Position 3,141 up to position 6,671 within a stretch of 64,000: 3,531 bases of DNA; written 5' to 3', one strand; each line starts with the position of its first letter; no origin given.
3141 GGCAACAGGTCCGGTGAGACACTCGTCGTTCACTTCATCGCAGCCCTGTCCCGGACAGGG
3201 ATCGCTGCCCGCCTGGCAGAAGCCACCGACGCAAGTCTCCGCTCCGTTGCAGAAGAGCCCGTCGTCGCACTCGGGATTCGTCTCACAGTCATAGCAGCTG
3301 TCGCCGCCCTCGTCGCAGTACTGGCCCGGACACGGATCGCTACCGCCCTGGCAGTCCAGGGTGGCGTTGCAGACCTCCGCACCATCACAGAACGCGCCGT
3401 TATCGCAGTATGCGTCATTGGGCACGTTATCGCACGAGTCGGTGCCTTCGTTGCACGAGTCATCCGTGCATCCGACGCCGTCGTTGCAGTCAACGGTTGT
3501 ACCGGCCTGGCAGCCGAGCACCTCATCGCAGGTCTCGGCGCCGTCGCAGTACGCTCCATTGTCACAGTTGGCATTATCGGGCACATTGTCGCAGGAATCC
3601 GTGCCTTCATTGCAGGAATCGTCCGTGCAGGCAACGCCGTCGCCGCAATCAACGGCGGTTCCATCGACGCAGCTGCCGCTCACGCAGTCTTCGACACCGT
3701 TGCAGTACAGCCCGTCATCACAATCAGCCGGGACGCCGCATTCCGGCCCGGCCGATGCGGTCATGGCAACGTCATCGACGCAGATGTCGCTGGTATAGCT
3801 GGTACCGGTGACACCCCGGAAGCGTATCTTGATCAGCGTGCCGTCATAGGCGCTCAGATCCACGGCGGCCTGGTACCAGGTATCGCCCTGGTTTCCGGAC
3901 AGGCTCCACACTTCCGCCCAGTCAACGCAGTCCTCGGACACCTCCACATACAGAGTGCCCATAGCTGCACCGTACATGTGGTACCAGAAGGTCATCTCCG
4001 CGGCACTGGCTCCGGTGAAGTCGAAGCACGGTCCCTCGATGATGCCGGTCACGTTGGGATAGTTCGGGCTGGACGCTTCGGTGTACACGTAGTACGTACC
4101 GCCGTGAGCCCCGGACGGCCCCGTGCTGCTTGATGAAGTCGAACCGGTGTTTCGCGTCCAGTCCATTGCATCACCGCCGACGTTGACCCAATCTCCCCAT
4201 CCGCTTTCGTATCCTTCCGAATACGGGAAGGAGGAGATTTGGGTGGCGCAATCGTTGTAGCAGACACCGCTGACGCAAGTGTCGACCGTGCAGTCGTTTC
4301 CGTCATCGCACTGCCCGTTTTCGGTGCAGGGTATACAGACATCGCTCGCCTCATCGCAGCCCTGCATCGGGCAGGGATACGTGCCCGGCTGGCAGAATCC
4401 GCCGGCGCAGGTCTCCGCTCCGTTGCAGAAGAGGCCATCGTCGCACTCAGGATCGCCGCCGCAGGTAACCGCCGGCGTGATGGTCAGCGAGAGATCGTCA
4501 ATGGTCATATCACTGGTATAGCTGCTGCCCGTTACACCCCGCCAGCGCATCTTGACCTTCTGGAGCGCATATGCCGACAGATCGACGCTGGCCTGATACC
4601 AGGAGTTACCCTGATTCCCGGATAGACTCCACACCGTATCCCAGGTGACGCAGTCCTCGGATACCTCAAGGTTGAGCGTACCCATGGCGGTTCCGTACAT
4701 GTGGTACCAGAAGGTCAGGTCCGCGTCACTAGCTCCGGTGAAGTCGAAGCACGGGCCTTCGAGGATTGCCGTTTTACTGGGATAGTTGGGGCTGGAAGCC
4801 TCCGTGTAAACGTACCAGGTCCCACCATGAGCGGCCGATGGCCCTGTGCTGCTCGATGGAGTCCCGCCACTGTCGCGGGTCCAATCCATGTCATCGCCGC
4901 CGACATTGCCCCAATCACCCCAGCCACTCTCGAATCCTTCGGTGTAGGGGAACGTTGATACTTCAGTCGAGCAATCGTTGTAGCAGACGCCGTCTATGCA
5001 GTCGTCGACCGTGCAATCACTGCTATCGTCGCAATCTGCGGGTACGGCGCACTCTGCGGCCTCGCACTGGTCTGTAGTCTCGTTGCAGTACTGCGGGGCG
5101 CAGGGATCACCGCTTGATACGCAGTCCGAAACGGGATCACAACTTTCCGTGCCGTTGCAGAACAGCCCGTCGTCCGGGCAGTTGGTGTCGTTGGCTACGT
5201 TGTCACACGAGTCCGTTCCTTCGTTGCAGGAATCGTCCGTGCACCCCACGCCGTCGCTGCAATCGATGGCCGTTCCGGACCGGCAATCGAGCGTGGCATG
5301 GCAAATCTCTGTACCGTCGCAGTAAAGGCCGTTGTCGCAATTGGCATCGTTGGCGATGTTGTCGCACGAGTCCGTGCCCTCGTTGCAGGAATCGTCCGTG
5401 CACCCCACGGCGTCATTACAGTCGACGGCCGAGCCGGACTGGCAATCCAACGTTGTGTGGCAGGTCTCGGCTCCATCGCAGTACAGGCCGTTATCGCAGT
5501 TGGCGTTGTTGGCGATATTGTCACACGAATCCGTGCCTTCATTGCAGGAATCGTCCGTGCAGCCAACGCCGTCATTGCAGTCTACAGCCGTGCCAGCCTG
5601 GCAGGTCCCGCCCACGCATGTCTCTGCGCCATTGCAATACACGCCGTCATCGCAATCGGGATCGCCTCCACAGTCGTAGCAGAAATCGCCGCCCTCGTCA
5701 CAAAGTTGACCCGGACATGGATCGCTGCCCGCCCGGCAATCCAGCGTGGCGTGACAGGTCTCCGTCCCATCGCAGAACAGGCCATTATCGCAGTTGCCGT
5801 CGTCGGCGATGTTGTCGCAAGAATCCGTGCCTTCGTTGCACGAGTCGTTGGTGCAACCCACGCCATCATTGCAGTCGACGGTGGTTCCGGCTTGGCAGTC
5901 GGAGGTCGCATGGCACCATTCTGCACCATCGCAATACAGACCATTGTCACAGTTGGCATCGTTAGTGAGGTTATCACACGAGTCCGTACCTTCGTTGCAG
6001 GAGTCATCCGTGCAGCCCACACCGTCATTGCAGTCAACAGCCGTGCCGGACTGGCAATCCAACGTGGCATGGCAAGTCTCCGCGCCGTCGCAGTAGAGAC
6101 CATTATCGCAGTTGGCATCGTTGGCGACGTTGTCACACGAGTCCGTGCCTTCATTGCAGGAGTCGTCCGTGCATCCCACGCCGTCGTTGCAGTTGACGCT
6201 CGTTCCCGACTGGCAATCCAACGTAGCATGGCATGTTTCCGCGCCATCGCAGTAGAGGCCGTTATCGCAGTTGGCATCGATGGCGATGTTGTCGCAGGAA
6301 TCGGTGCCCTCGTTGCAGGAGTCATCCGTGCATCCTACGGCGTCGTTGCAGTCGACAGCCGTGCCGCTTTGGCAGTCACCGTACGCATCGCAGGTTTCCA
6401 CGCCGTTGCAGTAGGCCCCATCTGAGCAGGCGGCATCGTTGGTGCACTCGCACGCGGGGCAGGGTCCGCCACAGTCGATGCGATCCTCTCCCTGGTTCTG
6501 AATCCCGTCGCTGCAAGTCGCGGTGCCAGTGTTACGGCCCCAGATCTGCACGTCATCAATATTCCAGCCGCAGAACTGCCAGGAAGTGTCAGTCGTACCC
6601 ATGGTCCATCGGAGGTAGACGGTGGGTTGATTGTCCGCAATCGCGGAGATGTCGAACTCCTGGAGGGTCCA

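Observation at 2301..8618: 2,100-aa secreted subtilase with nine 53-aa Cys-rich modules and three MAM-like domains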

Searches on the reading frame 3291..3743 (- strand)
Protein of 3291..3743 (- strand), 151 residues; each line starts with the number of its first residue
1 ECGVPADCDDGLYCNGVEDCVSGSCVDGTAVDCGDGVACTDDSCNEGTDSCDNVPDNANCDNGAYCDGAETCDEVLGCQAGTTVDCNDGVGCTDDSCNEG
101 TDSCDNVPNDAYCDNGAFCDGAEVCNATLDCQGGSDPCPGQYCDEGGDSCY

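Call 37: search_solved_structures(query=A2, max_evalue=10, show_alignments=2)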
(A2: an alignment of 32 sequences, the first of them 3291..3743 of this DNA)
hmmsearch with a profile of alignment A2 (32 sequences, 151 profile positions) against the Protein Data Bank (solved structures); distinct sequences matched with E-value up to 10: 1.
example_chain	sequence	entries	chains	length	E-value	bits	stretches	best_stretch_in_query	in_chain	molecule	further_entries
2jmv_A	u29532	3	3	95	0.2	14.7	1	56-135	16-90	Scytovirin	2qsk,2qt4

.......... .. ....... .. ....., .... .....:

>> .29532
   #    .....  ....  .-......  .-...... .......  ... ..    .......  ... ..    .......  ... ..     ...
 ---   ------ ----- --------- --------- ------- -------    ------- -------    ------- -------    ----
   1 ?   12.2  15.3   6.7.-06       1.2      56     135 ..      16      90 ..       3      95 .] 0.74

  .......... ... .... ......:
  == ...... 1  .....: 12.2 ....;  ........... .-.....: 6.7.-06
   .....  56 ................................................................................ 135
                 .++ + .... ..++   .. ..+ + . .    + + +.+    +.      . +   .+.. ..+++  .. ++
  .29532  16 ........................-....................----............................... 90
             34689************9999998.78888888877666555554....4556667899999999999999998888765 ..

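Call 40: predict_structure(alignment_id=A2)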
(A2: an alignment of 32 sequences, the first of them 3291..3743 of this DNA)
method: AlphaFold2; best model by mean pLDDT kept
length: 151 residues; sequences in the alignment: 32
mean_pLDDT: 94.0   pTM: 0.64
mean pLDDT of the five models: 94.0, 92.3, 85.7, 85.6, 84.0
residues with pLDDT >= 90: 146; 70-90: 5; 50-70: 0; < 50: 0
segments of 3 or more residues with pLDDT < 50: none
pLDDT, mean of each block of 10 residues (from residue 1): 90 92 93 96 95 96 93 95 94 96 96 93 95 93 94 94
secondary structure, 60 per line:
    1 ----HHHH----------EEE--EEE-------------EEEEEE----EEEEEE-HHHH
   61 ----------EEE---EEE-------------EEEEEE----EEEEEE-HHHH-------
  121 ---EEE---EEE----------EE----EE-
elements in order: H5-8 E19-21 E24-26 E40-45 E50-55 H57-60 E71-73 E77-79 E93-98 E103-108 H110-113 E124-126 E130-132

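Call 50: fold_search(model_id=the predicted structure, library=pdb)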
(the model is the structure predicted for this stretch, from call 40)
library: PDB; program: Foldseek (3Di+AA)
matches with E <= 10: 9; with E <= 0.001: 0
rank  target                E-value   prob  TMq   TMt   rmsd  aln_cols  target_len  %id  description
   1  9gjb_H                1.1e-02  0.90  0.31  0.10  15.4       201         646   16  Entamoeba histolytica Gal/GalNAc lectin, mode 2 (released 2026-02-11)
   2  9gjf_H                1.4e-02  0.51  0.22  0.07  18.5       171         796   19  Entamoeba histolytica Gal/GalNAc lectin in presence of monoclonal antibody CP33-H/L-LA22, mode 3 (released 2026-02-11)
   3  9gjc_H                3.0e-02  0.69  0.25  0.06  16.3       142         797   22  Entamoeba histolytica Gal/GalNAc lectin, mode 3 (released 2026-02-11)
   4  9gjg_H                1.1e-01  0.41  0.24  0.06  16.1       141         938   23  Entamoeba histolytica Gal/GalNAc lectin bound to monoclonal antibody CP33-H/L-LA22 (released 2026-02-11)
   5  9gja_H                1.7e-01  0.35  0.26  0.08  20.5       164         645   19  Entamoeba histolytica Gal/GalNAc lectin, mode 1 (released 2026-02-11)
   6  6phf_E                4.4e+00  0.02  0.14  0.13  25.6       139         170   13  Pfs25 in complex with the human transmission blocking antibody 2587 (released 2019-10-02)
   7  8r0t_B                4.7e+00  0.04  0.18  0.09  10.2       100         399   21  STRUCTURE OF THE MOUSE FCGBP DIMER PROTEIN IN ITS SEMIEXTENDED CONFORMATION (released 2025-01-08)
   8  7dtt_A                8.2e+00  0.02  0.13  0.04  11.3        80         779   16  Human Calcium-Sensing Receptor bound with calcium ions (released 2021-03-10)
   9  8in6                  8.8e+00  0.01  0.16  0.13  27.6       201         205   12  Eisenia hydrolysis-enhancing protein from Aplysia kurodai complex with tannic acid (released 2023-11-15)

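Call 53: search_protein_families(library=pfam, alignment_id=A2, max_evalue=10)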
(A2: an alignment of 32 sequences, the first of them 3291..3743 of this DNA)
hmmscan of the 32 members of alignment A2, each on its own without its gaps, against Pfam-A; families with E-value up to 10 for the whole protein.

A. member 1, window:3291-3743:- (151 aa): 1 family
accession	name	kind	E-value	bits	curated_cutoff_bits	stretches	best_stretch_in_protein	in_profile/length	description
PF20888.2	SVN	-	0.33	11.9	27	2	3-81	15-89/95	Scytovirin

B. families by the number of members that match (of 32 scanned): 11 families
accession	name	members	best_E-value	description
PF00526.23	Dicty_CTDC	6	0.00039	Dictyostelium (slime mold) repeat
PF20888.2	SVN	6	0.0082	Scytovirin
PF19400.4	DUF5975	3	0.013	Family of unknown function (DUF5975)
PF00642.30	zf-CCCH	3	0.14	Zinc finger C-x8-C-x5-C-x3-H type (and similar)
PF21838.2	DUF6897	3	1.1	Domain of unknown function (DUF6897)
PF06001.18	RING_CBP-p300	2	2.1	CREB-binding protein/p300, atypical RING domain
PF03716.19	WCCH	1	0.046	WCCH motif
PF01462.23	LRRNT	1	0.26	Leucine rich repeat N-terminal domain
PF21286.3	CFAI_FIMAC_N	1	0.54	Complement factor I, FIMAC N-terminal domain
PF17860.6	Defensin_RK-1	1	2.2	RK-1-like defensin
PF18256.6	HscB_4_cys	1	3.5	Co-chaperone HscB tetracysteine metal binding motif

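Call 58: search_protein_representatives(alignment_id=A2)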
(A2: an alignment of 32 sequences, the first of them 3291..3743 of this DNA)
Query: 32 sequences, 151 profile positions. Proteins with E-value up to 0.001 (for the whole library): 12703; up to 1e-10: 6783; up to 1e-30: 2177. The best 150 are listed.
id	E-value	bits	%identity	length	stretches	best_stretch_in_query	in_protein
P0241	0.0e+00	3052.3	-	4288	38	7-138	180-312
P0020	0.0e+00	2870.9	-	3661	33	6-135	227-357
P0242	0.0e+00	2479.7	-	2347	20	2-137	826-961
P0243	0.0e+00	2417.8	-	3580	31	2-150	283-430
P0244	0.0e+00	1513.5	-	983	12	4-137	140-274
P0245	0.0e+00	1476.1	-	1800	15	6-137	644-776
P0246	0.0e+00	1376.0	-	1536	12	1-133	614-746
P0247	0.0e+00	1363.5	-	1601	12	1-151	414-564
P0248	0.0e+00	1236.6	-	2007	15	1-132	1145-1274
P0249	0.0e+00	1153.8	-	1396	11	2-137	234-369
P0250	0.0e+00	1135.9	-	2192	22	24-133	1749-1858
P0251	0.0e+00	1129.1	-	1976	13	2-138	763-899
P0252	0.0e+00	1125.7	-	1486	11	1-137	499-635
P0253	0.0e+00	1083.8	-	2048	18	24-133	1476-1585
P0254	0.0e+00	1072.8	-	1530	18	2-137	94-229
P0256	0.0e+00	1039.4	-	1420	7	2-151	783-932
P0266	1.7e-274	914.2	-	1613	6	1-151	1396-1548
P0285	2.9e-215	721.9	-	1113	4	2-132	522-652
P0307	4.3e-189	637.0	-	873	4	1-151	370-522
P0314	9.4e-185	622.9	-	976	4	2-151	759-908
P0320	1.3e-177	599.7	-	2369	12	7-144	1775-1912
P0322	6.3e-175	591.0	-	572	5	1-138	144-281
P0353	1.0e-152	518.8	-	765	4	1-151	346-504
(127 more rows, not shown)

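Call 60: search_protein_families(library=pfam, proteins=[P0244, P0247, P0256, P0266, P0285, P0307, P0314, P0322, P0353], max_evalue=0.001)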
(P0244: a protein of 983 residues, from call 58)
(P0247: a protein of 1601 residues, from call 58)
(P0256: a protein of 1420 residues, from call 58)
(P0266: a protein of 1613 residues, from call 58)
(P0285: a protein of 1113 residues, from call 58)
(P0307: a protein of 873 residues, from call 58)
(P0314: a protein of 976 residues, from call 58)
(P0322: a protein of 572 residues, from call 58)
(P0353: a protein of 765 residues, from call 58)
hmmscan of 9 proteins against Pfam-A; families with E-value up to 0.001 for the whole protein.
P0244 (983 aa): 1 family
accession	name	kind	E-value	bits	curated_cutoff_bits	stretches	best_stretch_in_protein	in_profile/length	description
PF00526.23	Dicty_CTDC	-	1e-09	38.5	27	0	434-458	1-24/24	Dictyostelium (slime mold) repeat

P0247 (1601 aa): 0 families

P0256 (1420 aa): 2 families
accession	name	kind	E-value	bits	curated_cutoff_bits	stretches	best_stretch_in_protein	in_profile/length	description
PF01483.27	P_proprotein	-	3.9e-06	27.3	21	1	294-408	3-86/86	Proprotein convertase P-domain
PF19400.4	DUF5975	-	6e-05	23.5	25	0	635-665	13-43/125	Family of unknown function (DUF5975)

P0266 (1613 aa): 1 family
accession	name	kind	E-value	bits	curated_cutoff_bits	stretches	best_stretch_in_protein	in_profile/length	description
PF00082.27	Peptidase_S8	-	1.1e-37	130.3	21.8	1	247-535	1-288/288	Subtilase family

P0285 (1113 aa): 1 family
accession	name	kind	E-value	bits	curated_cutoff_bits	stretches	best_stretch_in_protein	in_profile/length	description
PF00082.27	Peptidase_S8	-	6.1e-34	118.1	21.8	1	192-495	4-273/288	Subtilase family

P0307 (873 aa): 0 families

P0314 (976 aa): 0 families

P0322 (572 aa): 0 families

P0353 (765 aa): 0 families

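Call 67: find_related_loci(query=A2, collection=genome_contigs, flank=1000)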
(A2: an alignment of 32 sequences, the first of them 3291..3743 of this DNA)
Query A2 (151 aa) in genome_contigs; peptide patterns used: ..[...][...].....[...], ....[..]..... (x = any residue, [..] = any of these).
597 stretches matched a pattern (row limit reached: there are more); 520 encode a relative of the query (tblastn E <= 1e-3); the best 80 are kept; 80 distinct loci.
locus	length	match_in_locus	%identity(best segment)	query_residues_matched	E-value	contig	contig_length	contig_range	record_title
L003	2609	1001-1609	62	2-151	7e-64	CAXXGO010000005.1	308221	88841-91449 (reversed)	MAG: Phycisphaerae bacterium isolate c853687f-fc16-43d1-893a-c6280bf959b9 genome assembly, contig: contig_5, whole genom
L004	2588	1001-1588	75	1-151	2e-63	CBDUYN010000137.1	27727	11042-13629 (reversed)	MAG TPA_asm: uncultured bacterium isolate SRR22302374_binner12_Refined_89 genome assembly, contig: ERZ26661914.802, whol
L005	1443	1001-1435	70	1-145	2e-60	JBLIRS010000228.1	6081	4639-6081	MAG: bacterium isolate MF1_201704_bin_296 MF1_201704_bin_296_scaffold_228, whole genome shotgun sequence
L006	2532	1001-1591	71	6-150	2e-58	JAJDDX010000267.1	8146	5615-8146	MAG: Phycisphaerae bacterium isolate OFTM243 OFTM243_266, whole genome shotgun sequence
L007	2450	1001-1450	67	2-151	4e-58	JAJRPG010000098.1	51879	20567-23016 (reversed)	MAG: Planctomycetota bacterium isolate Dive100_bin1.21 k141_1099881, whole genome shotgun sequence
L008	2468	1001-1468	67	2-150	3e-58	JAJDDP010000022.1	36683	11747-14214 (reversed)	MAG: Phycisphaerae bacterium isolate OFTM209 OFTM209_21, whole genome shotgun sequence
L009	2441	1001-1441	70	6-151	1e-57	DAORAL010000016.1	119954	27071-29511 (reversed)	MAG TPA_asm: Phycisphaerae bacterium isolate AMR_MDS_0959 NODE_46_length_119954_cov_8.094788, whole genome shotgun seque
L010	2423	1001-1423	72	11-151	1e-57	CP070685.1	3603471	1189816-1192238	MAG: Phycisphaerales bacterium isolate bin658 chromosome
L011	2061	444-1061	68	1-150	5e-58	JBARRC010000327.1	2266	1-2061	MAG: Phycisphaerae bacterium isolate MFD13433_ilm_asm_bin31 k127_246065, whole genome shotgun sequence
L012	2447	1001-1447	68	2-150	2e-56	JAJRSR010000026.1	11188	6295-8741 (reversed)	MAG: Planctomycetota bacterium isolate Dive96_bin1.127 k141_603075, whole genome shotgun sequence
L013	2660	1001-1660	70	1-151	2e-56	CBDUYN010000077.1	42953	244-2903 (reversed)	MAG TPA_asm: uncultured bacterium isolate SRR22302374_binner12_Refined_89 genome assembly, contig: ERZ26661914.340, whol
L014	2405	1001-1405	70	1-150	4e-56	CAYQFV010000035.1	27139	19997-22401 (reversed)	MAG TPA_asm: uncultured Phycisphaeraceae bacterium isolate binchicken_co253_191 genome assembly, contig: NODE_797_length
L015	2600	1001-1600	67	6-151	3e-55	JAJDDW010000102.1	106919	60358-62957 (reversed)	MAG: Phycisphaerae bacterium isolate OFTM182 OFTM182_101, whole genome shotgun sequence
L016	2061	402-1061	65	1-151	4e-55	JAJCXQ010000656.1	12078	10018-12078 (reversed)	MAG: Acidobacteriota bacterium isolate OFTM268 OFTM268_655, whole genome shotgun sequence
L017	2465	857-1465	72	2-151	3e-55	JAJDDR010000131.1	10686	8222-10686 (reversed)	MAG: Phycisphaerae bacterium isolate OFTM285 OFTM285_130, whole genome shotgun sequence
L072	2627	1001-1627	54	6-151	2e-39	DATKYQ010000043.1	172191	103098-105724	MAG TPA_asm: Myxococcota bacterium isolate SMAG_U14223 k141_3113929, whole genome shotgun sequence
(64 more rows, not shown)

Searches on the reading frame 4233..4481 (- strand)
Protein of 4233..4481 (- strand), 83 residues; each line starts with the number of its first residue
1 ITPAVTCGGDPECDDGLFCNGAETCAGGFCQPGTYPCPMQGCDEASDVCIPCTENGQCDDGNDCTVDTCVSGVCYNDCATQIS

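Call 8: search_protein_families(library=pfam, proteins=[window:4233-4481:-], max_evalue=10)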
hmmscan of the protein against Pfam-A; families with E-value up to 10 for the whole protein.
seq(83 aa): 3 families
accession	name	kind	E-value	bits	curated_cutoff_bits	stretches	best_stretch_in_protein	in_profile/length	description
PF00526.23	Dicty_CTDC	-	0.026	14.8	27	1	58-72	2-18/24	Dictyostelium (slime mold) repeat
PF23416.1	DUF7107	-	0.93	10.3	24.6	1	12-30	28-46/48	Domain of unknown function (DUF7107)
PF04706.18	Dickkopf_N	-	2.8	8.8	25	0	7-74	2-50/51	Dickkopf N-terminal cysteine-rich region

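Call 10: search_protein_families(library=ncbifam, proteins=[window:4233-4481:-], max_evalue=10)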
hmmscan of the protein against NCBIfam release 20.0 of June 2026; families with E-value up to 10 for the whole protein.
seq(83 aa): 0 families

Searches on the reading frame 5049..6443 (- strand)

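Call 8: search_protein_families(library=pfam, proteins=[window:5049-6443:-], max_evalue=10)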
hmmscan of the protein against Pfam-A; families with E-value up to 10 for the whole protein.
seq(465 aa): 1 family
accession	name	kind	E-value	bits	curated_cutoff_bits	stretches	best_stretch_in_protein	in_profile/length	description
PF19400.4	DUF5975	-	0.032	14.7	25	0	163-194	12-43/125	Family of unknown function (DUF5975)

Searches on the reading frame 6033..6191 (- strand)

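Call 8: search_protein_families(library=pfam, proteins=[window:6033-6191:-], max_evalue=10)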
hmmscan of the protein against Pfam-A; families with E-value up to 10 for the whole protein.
seq(53 aa): 2 families
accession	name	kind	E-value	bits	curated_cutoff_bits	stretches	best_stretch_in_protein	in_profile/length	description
PF25543.1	zf-CCCH_tandem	-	1.6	9.3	24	0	1-42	11-47/51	Tandem CCCH zinc finger domains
PF18398.6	CLIP_SPH_mas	-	2.6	8.9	26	1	17-34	13-31/33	Clip-domain serine protease homolog masquerade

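Call 10: search_protein_families(library=ncbifam, proteins=[window:6033-6191:-], max_evalue=10)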
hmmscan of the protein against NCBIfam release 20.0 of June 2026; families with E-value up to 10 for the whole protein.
seq(53 aa): 0 families

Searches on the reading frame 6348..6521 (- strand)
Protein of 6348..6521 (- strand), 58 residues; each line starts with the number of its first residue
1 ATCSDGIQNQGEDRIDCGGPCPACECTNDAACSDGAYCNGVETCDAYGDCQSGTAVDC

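Call 8: search_protein_families(library=pfam, proteins=[window:6348-6521:-], max_evalue=10)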
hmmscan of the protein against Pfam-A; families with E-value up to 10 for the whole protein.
seq(58 aa): 0 families

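Call 10: search_protein_families(library=ncbifam, proteins=[window:6348-6521:-], max_evalue=10)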
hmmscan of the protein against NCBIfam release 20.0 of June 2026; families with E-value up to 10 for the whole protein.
seq(58 aa): 0 families
